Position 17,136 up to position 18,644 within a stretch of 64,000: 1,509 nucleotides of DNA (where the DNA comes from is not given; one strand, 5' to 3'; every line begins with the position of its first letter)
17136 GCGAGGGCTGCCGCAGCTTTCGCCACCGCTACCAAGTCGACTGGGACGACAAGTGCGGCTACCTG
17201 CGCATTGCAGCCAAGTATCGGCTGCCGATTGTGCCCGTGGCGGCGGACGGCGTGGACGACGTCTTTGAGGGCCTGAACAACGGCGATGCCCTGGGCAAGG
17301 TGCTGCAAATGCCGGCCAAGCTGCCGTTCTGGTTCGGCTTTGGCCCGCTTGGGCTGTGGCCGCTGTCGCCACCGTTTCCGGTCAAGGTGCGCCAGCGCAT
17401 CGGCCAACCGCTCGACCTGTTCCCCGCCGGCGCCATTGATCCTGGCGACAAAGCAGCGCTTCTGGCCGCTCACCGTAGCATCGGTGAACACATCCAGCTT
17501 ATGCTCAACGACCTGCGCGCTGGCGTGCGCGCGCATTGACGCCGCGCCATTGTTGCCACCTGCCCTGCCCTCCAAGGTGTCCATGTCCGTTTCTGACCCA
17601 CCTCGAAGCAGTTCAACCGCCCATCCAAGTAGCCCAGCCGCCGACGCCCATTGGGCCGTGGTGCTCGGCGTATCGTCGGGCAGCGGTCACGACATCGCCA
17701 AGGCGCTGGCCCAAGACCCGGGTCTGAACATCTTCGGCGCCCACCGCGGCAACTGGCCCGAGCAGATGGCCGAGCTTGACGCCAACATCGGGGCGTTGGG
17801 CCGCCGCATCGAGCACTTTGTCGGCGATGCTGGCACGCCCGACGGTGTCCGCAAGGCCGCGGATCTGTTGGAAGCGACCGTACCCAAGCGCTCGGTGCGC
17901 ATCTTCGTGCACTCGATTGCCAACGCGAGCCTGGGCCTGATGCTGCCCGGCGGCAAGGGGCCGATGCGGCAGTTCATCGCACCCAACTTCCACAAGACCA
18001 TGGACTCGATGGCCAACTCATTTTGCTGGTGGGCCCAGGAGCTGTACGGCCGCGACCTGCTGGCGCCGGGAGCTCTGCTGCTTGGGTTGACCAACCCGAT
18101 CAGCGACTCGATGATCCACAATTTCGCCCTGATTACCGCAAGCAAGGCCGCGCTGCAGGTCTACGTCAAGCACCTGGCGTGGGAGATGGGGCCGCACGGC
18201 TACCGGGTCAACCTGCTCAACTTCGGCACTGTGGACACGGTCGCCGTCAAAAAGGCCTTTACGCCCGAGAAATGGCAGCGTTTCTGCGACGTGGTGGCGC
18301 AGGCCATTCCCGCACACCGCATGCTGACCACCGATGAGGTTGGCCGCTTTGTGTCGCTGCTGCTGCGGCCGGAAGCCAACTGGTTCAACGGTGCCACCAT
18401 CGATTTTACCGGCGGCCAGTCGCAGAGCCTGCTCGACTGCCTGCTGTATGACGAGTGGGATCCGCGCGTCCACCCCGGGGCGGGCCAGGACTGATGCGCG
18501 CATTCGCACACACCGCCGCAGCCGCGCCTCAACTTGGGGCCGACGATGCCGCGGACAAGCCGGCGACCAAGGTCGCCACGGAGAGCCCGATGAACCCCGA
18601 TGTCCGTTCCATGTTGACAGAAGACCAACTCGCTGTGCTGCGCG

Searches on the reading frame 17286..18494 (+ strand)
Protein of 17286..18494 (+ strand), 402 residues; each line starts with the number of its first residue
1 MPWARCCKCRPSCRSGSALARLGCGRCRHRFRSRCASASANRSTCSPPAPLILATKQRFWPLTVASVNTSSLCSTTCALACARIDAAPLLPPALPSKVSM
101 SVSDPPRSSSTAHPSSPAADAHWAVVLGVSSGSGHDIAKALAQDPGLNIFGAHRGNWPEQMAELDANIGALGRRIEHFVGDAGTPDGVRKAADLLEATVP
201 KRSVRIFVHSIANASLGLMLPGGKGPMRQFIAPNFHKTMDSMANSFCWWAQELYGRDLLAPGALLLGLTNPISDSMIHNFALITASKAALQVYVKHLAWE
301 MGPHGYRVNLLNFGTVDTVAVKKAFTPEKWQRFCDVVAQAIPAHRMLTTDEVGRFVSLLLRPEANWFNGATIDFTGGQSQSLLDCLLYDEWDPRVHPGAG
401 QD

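Call 8: search_protein_families(library=pfam, proteins=[window:17286-18494:+], max_evalue=0.01)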
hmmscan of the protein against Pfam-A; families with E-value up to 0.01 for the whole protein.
window:17286-18494:+ (402 aa): 2 families
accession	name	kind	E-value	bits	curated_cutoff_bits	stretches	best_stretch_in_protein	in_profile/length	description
PF13561.12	adh_short_C2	-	1.9e-24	87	27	1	128-377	1-234/236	Enoyl-(Acyl carrier protein) reductase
PF00106.31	adh_short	-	4e-12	46.4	26.6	1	123-326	2-192/195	short chain dehydrogenase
